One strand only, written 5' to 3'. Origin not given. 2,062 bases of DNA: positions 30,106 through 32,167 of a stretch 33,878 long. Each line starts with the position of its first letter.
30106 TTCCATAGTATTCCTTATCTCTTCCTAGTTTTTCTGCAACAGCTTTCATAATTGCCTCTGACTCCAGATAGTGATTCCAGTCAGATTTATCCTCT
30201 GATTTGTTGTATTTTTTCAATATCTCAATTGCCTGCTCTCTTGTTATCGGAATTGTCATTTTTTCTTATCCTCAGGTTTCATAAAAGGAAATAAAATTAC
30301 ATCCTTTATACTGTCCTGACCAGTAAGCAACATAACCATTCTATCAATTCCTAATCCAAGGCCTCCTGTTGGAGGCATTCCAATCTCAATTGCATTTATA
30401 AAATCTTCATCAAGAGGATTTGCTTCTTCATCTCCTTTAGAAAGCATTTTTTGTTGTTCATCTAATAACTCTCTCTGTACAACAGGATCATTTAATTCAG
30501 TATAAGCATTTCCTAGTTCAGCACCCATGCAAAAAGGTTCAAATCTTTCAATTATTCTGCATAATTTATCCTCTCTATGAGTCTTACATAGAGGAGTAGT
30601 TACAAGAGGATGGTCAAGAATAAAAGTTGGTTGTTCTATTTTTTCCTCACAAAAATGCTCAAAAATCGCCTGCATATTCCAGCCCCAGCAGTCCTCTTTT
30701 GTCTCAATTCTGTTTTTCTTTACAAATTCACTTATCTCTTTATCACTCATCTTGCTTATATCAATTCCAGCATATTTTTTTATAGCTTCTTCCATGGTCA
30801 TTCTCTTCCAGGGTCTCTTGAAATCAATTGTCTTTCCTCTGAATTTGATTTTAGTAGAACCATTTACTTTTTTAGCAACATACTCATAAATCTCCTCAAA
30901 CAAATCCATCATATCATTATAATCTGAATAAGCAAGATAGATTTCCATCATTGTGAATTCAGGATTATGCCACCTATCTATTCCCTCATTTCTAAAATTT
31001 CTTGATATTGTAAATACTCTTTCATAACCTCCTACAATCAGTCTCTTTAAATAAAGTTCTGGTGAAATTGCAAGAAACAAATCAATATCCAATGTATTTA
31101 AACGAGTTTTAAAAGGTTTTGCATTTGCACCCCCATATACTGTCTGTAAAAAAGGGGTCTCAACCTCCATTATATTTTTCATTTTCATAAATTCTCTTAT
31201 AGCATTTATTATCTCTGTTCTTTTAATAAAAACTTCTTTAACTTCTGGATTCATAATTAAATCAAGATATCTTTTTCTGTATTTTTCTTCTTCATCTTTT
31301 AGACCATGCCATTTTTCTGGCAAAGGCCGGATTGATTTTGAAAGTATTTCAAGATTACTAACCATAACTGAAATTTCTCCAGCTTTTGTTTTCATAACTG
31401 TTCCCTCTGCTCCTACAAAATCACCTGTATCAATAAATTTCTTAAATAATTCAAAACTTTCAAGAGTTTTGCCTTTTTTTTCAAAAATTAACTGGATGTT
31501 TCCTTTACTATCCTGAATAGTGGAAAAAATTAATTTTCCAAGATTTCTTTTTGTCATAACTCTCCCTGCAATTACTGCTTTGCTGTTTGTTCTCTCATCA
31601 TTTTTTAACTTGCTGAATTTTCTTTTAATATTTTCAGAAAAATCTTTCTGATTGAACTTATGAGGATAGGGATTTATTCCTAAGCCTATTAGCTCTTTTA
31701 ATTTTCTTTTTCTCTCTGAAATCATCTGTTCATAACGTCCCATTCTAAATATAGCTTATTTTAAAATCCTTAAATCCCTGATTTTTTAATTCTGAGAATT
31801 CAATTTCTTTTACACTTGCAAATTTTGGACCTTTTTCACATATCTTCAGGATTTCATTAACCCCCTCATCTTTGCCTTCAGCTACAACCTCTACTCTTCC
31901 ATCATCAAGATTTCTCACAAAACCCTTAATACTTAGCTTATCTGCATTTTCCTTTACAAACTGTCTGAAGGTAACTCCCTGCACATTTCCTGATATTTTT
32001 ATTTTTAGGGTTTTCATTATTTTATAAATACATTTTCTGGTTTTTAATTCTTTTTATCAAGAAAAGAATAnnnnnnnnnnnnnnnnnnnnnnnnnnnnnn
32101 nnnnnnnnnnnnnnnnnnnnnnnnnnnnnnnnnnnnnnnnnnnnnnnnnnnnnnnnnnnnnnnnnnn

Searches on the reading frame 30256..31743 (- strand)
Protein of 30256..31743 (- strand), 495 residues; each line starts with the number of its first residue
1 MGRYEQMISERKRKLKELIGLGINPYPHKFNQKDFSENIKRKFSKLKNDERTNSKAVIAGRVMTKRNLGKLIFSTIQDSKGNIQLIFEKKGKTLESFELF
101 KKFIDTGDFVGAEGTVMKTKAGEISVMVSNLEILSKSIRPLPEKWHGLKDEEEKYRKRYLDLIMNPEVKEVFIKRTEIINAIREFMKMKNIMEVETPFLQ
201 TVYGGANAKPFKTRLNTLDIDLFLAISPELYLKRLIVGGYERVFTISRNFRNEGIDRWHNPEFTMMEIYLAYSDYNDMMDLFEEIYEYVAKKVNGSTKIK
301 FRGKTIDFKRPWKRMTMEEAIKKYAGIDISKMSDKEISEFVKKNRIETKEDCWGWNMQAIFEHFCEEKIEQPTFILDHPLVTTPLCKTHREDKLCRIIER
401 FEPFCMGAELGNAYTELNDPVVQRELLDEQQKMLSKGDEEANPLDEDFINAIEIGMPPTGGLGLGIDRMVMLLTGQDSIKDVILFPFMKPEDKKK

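Call 10: search_protein_families(library=pfam, proteins=[window:30256-31743:-], max_evalue=0.01)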
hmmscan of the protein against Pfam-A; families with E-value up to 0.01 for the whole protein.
window:30256-31743:- (495 aa): 3 families
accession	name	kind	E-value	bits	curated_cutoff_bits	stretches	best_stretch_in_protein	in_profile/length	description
PF00152.25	tRNA-synt_2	-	3.1e-93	312.6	25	1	150-488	1-307/308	tRNA synthetases class II (D, K and N)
PF01336.31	tRNA_anti-codon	-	2.4e-16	59.9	27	1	57-134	2-75/75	OB-fold nucleic acid binding domain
PF01409.25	tRNA-synt_2d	-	2.3e-07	31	19.8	1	242-313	104-174/246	tRNA synthetases class II core domain (F)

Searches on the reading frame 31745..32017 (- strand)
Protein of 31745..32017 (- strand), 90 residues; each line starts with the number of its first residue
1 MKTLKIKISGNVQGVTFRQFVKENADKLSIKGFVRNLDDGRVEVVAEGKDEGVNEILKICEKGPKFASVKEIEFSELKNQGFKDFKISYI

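Call 10: search_protein_families(library=pfam, proteins=[window:31745-32017:-], max_evalue=0.01)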
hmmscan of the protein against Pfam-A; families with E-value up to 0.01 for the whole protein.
window:31745-32017:- (90 aa): 1 family
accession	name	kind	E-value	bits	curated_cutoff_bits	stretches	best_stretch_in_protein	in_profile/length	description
PF00708.24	Acylphosphatase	-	6.8e-26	90.8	22.5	1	5-87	2-85/85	Acylphosphatase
